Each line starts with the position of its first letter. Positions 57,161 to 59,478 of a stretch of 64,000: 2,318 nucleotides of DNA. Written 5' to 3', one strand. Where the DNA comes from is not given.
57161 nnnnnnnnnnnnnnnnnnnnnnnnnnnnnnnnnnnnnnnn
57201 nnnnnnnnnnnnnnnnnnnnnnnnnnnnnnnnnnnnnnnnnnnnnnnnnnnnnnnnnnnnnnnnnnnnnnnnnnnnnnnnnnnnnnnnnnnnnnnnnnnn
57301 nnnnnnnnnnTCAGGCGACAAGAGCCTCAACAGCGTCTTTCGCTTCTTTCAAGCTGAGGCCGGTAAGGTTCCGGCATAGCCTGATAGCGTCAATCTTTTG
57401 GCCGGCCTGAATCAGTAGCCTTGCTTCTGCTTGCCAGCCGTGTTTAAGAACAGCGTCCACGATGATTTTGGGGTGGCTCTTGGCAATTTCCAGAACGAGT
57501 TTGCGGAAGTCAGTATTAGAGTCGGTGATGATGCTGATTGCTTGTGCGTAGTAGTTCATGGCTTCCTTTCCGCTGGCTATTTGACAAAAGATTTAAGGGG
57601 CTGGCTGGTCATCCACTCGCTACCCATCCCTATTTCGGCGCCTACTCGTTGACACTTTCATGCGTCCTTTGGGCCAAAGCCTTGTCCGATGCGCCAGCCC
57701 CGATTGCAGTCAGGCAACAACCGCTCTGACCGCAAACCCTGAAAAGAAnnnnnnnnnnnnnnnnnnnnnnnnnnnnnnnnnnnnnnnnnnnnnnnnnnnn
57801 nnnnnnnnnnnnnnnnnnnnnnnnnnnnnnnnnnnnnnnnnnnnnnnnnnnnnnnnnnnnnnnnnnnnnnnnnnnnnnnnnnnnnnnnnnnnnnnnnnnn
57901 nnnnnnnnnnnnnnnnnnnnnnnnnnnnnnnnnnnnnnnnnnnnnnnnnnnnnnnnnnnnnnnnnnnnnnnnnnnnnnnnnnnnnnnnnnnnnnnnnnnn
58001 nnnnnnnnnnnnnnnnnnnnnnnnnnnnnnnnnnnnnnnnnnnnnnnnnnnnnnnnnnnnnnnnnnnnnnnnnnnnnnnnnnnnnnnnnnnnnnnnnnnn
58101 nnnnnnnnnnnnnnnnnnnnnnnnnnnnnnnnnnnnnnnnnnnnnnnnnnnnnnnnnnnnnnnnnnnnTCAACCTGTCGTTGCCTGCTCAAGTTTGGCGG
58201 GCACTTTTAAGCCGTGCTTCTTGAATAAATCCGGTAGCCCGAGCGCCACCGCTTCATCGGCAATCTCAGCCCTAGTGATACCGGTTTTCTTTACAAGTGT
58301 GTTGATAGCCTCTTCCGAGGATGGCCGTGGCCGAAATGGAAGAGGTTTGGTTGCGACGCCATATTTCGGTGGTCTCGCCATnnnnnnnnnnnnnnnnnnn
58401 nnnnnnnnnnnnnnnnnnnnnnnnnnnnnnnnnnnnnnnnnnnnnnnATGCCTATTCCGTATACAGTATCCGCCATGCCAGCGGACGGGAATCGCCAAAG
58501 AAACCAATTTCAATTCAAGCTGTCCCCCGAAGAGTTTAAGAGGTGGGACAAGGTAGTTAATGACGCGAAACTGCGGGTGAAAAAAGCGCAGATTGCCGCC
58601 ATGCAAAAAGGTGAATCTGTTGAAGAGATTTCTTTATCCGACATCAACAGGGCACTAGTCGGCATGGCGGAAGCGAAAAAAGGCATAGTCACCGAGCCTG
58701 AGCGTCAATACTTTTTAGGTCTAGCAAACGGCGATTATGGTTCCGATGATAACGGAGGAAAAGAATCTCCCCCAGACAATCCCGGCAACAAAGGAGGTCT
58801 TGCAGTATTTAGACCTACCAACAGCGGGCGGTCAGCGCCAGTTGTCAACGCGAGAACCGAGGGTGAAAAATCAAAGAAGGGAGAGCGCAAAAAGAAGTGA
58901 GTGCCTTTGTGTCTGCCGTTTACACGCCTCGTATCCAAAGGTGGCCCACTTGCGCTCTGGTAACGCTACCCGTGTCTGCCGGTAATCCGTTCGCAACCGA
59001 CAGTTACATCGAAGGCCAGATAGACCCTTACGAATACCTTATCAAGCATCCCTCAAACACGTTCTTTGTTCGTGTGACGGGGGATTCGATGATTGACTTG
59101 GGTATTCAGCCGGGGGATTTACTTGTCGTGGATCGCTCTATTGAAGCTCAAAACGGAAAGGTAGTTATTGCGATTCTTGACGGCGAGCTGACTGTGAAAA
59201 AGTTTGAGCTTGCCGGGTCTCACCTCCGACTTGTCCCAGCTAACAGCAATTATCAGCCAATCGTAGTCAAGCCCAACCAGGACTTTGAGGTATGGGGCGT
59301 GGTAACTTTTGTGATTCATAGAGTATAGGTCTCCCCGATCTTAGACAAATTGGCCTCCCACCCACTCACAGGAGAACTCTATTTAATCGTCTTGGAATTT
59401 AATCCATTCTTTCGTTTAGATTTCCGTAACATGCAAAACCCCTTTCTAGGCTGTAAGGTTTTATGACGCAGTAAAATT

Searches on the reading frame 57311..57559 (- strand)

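Call 3: search_protein_families(library=pfam, proteins=[window:57311-57559:-], max_evalue=0.1)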
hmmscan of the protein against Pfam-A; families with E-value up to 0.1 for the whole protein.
window:57311-57559:- (82 aa): 3 families
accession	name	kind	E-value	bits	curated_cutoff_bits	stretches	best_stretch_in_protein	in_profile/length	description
PF00542.24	Ribosomal_L12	-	4.5e-07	30.5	25.9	1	53-79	10-36/67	Ribosomal protein L7/L12 C-terminal domain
PF20593.3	DUF6793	-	0.0029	18.1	27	1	48-79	70-101/107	Family of unknown function (DUF6793)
PF22429.2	HutF_N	-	0.047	13.9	25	1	36-60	9-32/45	Formimidoylglutamate deiminase HutF, N-terminal domain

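Call 4: search_protein_families(library=phrogs, proteins=[window:57311-57559:-], max_evalue=0.01)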
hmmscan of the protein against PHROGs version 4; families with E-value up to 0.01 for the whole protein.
window:57311-57559:- (82 aa): 3 families
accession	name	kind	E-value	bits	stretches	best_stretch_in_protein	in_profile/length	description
phrog_23470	-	unknown function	0.0031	18.7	1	52-78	22-48/106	-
phrog_5819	-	unknown function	0.0032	18.3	1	51-82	98-129/148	-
phrog_26927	-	unknown function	0.0088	17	0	48-78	7-37/94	-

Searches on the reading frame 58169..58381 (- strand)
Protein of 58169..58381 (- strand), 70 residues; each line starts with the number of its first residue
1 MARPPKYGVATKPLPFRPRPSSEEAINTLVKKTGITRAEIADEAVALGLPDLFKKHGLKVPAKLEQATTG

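Call 3: search_protein_families(library=pfam, proteins=[window:58169-58381:-], max_evalue=0.1)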
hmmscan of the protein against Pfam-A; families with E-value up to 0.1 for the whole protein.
window:58169-58381:- (70 aa): 1 family
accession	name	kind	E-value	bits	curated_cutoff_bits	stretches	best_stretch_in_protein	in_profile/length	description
PF12651.13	RHH_3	-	0.015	15.7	21.6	1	26-47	17-38/44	Ribbon-helix-helix domain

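Call 4: search_protein_families(library=phrogs, proteins=[window:58169-58381:-], max_evalue=0.01)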
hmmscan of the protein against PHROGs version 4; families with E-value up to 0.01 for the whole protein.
window:58169-58381:- (70 aa): 0 families

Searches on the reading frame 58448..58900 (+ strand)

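Call 3: search_protein_families(library=pfam, proteins=[window:58448-58900:+], max_evalue=0.1)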
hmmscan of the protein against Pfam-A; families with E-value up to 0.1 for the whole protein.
window:58448-58900:+ (150 aa): 1 family
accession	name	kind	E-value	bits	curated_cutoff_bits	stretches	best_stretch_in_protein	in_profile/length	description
PF02075.23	RuvC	-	0.077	13.3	22.2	0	47-82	85-120/148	Crossover junction endodeoxyribonuclease RuvC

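Call 4: search_protein_families(library=phrogs, proteins=[window:58448-58900:+], max_evalue=0.01)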
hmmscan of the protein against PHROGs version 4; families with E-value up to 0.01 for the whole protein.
window:58448-58900:+ (150 aa): 0 families

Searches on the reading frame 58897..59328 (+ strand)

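Call 3: search_protein_families(library=pfam, proteins=[window:58897-59328:+], max_evalue=0.1)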
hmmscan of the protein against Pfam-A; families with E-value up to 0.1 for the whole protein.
window:58897-59328:+ (143 aa): 1 family
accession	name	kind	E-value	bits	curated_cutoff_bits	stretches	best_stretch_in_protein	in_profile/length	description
PF00717.28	Peptidase_S24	-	8e-31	106.6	23.3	1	26-136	6-115/116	Peptidase S24-like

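Call 4: search_protein_families(library=phrogs, proteins=[window:58897-59328:+], max_evalue=0.01)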
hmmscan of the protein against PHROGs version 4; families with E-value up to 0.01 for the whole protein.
window:58897-59328:+ (143 aa): 5 families
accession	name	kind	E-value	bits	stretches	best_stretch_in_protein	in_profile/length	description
phrog_811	-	DNA, RNA and nucleotide metabolism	2.4e-40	138.3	1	20-142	13-134/140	UmuD-like protein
phrog_4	-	transcription regulation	8.2e-25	88.6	1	26-141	220-337/400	transcriptional repressor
phrog_10470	-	DNA, RNA and nucleotide metabolism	2.5e-19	69.9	1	65-141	1-76/79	UmuD-like protein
phrog_8558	-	unknown function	9.4e-13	49.4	1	50-137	15-105/114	-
phrog_6201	-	transcription regulation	7.1e-12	46.3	1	51-138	24-113/121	CI-like repressor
